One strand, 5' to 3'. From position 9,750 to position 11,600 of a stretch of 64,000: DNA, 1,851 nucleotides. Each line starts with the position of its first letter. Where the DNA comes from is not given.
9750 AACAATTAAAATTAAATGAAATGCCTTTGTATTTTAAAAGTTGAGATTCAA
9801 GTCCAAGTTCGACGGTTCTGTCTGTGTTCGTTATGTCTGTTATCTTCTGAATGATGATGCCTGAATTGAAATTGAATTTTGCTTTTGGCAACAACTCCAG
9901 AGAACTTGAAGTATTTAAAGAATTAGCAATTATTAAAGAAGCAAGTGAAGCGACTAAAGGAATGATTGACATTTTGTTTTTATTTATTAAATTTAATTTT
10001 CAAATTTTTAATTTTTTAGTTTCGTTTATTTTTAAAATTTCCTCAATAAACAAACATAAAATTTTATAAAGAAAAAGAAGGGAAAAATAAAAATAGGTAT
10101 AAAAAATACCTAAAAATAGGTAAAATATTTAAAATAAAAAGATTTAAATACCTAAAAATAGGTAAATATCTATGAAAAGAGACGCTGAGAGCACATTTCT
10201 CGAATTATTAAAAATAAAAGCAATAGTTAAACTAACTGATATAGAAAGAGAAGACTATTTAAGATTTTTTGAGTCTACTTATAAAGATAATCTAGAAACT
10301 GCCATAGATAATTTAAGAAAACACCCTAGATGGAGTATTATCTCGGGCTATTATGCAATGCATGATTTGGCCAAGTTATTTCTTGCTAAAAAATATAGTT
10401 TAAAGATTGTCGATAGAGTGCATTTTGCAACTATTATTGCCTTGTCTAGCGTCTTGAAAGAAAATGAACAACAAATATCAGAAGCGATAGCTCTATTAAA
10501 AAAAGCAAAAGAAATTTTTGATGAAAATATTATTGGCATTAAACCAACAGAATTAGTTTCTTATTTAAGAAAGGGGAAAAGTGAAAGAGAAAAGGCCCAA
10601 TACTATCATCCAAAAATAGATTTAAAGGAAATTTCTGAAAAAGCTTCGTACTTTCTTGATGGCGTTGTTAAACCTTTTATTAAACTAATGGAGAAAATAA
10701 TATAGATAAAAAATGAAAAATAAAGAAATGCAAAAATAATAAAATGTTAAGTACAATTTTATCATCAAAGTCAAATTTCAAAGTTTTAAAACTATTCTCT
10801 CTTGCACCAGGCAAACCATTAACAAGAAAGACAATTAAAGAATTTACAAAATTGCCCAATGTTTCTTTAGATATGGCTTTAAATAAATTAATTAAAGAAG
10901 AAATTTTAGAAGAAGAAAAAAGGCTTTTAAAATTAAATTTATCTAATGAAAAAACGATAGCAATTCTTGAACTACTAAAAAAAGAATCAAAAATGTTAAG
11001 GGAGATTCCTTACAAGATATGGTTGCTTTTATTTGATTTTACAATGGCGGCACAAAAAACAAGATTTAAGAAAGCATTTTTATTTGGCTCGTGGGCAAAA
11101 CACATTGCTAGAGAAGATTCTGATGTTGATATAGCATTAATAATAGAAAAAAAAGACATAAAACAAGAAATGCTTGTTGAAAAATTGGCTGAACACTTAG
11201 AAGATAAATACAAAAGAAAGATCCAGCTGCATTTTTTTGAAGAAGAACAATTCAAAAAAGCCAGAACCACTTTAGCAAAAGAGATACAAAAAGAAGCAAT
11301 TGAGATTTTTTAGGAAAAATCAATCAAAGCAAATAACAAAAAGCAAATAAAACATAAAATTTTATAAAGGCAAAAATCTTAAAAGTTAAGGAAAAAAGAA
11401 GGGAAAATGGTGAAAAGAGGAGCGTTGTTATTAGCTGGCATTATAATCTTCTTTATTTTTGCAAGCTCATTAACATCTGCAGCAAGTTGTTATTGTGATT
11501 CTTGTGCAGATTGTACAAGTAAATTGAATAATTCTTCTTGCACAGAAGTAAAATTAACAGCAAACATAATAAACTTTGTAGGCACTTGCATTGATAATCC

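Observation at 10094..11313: HEPN/MNT toxin-antitoxin-like pair behind a duplicated perfect palindrome operator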

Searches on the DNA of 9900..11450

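Call 72: search_rna_families(source=window, start=9900, end=11450, threshold=evalue, max_evalue=1)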
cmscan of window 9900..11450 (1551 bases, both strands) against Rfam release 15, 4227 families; matches with E-value up to 1: 1.
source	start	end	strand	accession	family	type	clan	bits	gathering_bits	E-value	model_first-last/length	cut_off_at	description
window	10353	10423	+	RF01611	ceN108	Gene; snRNA; snoRNA; CD-box;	-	18.5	50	0.94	1-70/70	no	Caenorhabditis snoRNA ceN108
